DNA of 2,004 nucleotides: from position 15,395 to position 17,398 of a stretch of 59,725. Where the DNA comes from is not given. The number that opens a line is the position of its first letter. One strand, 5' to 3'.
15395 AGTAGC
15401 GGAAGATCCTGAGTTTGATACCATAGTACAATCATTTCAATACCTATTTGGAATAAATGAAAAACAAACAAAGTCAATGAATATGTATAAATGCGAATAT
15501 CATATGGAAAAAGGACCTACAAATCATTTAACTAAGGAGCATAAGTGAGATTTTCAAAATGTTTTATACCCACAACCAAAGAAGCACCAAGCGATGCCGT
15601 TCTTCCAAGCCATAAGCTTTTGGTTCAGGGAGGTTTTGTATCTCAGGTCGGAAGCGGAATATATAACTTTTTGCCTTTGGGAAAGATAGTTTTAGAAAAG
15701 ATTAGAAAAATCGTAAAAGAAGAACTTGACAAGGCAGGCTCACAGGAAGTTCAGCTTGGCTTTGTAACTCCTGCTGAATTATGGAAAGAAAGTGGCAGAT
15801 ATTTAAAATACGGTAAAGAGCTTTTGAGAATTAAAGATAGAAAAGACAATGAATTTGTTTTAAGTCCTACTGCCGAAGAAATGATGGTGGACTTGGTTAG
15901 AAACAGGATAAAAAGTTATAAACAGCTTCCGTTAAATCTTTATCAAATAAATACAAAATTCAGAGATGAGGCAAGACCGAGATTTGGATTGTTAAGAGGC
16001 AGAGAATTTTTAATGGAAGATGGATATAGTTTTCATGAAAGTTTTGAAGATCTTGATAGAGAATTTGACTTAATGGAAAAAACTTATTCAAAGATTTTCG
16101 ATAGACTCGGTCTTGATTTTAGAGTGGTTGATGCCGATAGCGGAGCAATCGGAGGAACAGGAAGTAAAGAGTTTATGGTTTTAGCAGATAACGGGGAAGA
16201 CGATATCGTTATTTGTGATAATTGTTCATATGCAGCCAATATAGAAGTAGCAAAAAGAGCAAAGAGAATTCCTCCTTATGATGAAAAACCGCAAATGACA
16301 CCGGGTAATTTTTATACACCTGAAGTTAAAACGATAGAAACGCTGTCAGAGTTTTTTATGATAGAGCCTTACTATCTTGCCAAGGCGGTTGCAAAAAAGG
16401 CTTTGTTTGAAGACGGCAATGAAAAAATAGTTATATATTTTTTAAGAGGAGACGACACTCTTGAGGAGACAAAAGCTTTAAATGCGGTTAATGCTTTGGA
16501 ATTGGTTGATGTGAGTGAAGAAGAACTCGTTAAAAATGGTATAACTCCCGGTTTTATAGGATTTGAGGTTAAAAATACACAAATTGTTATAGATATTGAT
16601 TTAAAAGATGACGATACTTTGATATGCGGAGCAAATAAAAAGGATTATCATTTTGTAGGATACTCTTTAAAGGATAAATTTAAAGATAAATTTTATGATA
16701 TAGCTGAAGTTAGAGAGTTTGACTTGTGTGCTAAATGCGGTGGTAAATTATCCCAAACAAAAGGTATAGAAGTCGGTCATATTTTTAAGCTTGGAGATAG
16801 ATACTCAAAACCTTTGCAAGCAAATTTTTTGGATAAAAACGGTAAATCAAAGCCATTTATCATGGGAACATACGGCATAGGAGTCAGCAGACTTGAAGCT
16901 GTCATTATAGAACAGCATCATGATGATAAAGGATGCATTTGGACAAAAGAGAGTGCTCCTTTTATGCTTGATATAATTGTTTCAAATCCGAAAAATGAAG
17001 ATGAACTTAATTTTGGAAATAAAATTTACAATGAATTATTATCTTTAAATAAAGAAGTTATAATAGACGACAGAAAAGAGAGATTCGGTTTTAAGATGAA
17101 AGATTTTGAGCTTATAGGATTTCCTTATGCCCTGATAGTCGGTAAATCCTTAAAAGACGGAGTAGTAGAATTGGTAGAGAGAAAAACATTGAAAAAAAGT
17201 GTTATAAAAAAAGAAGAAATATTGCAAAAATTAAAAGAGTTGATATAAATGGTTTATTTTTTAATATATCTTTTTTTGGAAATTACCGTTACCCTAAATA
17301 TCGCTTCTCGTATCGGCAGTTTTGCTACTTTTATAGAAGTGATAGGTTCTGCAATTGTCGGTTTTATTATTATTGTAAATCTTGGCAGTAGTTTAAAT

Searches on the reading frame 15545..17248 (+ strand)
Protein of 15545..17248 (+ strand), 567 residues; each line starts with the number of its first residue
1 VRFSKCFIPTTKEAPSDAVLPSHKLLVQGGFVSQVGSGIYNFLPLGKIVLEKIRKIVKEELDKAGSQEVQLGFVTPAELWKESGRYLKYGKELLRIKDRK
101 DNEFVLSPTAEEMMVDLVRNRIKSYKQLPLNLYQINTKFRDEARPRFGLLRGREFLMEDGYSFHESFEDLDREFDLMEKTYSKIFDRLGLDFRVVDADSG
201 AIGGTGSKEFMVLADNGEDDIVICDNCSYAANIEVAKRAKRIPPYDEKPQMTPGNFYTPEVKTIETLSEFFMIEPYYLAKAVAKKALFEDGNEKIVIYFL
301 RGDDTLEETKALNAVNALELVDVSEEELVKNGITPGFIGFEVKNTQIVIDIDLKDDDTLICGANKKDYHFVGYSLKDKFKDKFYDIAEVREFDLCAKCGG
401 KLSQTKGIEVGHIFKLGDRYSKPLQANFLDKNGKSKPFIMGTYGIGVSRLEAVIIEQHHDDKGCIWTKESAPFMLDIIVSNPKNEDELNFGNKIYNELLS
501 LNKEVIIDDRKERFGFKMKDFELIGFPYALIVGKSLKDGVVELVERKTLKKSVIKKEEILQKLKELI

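Call 74: search_protein_families(library=pfam, proteins=[window:15545-17248:+], max_evalue=0.00001)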
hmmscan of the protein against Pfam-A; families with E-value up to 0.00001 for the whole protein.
window:15545-17248:+ (567 aa): 3 families
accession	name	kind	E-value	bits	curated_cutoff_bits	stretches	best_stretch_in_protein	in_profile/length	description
PF00587.30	tRNA-synt_2b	-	4.3e-35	121.8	29.3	1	96-458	3-179/179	tRNA synthetase class II core domain (G, H, P, S and T)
PF03129.25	HGTP_anticodon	-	6e-15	55.6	21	1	480-566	7-94/94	Anticodon binding domain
PF04073.20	tRNA_edit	-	2.8e-12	47.3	25.5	1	258-371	1-114/123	Aminoacyl-tRNA editing domain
